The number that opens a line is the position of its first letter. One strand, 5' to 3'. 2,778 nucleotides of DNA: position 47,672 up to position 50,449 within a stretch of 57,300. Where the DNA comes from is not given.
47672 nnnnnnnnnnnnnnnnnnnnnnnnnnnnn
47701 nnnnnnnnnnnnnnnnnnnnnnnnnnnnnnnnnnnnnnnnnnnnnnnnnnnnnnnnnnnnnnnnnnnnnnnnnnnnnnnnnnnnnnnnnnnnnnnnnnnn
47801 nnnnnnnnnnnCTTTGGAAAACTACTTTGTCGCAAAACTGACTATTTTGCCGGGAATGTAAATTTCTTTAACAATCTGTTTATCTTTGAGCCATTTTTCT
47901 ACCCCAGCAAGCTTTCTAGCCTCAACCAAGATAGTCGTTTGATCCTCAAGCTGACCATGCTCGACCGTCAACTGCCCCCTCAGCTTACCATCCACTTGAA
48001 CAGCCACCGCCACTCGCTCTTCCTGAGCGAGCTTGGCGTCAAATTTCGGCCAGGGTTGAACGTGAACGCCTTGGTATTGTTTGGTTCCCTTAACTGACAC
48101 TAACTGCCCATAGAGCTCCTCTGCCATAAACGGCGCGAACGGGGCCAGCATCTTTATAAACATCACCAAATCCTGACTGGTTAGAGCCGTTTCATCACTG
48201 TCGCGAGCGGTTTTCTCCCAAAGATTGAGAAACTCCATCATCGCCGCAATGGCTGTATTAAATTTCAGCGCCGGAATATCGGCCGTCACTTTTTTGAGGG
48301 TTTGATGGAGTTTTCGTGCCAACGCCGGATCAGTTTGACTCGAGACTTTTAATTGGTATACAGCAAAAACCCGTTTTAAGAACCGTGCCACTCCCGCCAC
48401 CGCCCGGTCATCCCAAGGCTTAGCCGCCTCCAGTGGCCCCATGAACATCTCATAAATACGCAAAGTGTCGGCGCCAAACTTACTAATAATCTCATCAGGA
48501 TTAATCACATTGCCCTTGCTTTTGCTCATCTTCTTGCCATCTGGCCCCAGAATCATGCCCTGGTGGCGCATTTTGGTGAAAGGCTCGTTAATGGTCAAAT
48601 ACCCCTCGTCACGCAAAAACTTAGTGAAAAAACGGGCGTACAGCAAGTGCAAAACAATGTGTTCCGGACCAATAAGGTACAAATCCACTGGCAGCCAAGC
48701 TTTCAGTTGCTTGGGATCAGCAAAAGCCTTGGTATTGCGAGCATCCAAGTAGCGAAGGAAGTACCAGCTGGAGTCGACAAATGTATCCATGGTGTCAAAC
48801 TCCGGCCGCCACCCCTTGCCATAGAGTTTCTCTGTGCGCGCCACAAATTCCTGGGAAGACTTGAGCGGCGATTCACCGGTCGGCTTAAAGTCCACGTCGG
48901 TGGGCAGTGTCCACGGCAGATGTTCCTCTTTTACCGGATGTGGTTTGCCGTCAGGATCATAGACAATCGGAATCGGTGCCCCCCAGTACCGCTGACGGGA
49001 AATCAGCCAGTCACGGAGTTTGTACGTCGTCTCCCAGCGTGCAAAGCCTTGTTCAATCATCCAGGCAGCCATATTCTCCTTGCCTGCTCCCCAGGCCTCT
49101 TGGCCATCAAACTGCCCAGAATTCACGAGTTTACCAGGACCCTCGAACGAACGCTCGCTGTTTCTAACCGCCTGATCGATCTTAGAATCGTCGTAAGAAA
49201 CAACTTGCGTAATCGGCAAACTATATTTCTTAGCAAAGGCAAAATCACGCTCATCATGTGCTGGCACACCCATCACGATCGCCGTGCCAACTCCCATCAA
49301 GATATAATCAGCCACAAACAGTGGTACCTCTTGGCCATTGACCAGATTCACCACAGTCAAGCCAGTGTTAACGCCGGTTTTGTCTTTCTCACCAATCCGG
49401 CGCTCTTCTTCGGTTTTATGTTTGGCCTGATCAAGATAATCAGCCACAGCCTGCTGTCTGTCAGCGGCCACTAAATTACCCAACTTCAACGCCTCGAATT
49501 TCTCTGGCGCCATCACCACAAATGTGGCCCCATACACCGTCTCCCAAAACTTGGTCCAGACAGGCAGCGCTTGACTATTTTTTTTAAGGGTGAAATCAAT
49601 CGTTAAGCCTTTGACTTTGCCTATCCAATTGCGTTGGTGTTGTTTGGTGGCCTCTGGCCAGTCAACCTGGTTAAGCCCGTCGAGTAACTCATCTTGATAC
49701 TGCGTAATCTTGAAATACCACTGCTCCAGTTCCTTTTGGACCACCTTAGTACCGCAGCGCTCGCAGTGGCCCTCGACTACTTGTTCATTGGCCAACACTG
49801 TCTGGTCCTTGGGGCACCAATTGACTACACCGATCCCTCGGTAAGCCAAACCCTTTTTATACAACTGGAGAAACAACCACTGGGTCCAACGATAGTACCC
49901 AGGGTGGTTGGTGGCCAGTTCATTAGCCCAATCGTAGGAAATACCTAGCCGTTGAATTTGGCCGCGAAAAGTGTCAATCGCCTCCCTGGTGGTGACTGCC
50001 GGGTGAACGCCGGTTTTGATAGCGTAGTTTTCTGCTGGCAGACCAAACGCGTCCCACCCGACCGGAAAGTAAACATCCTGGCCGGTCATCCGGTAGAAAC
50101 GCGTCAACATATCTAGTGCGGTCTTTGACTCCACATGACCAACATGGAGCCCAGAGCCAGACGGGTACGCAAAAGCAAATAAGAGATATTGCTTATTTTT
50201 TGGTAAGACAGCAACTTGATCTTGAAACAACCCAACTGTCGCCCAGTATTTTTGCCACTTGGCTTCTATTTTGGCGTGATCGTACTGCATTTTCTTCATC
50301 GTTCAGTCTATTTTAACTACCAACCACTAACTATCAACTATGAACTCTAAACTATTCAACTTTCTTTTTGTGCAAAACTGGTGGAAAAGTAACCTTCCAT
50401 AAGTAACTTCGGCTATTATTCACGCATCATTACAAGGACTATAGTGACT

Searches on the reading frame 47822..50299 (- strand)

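Call 80: search_protein_families(library=pfam, proteins=[window:47822-50299:-], max_evalue=0.0001)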
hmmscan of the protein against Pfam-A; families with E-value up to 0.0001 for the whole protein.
window:47822-50299:- (825 aa): 4 families
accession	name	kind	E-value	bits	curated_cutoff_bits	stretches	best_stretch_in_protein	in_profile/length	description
PF00133.28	tRNA-synt_1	-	2.2e-53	182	22.7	2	14-235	1-234/414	tRNA synthetases class I (I, L, M and V)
PF13603.12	tRNA-synt_1_2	-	1.8e-52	178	25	1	223-410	1-180/185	Leucyl-tRNA synthetase, editing domain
PF09334.17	tRNA-synt_1g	-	9.7e-30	104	20.1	2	42-185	6-145/391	tRNA synthetases class I (M)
PF08264.19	Anticodon_1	-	1.6e-18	67.4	25.1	1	660-784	4-143/148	Anticodon-binding domain of tRNA ligase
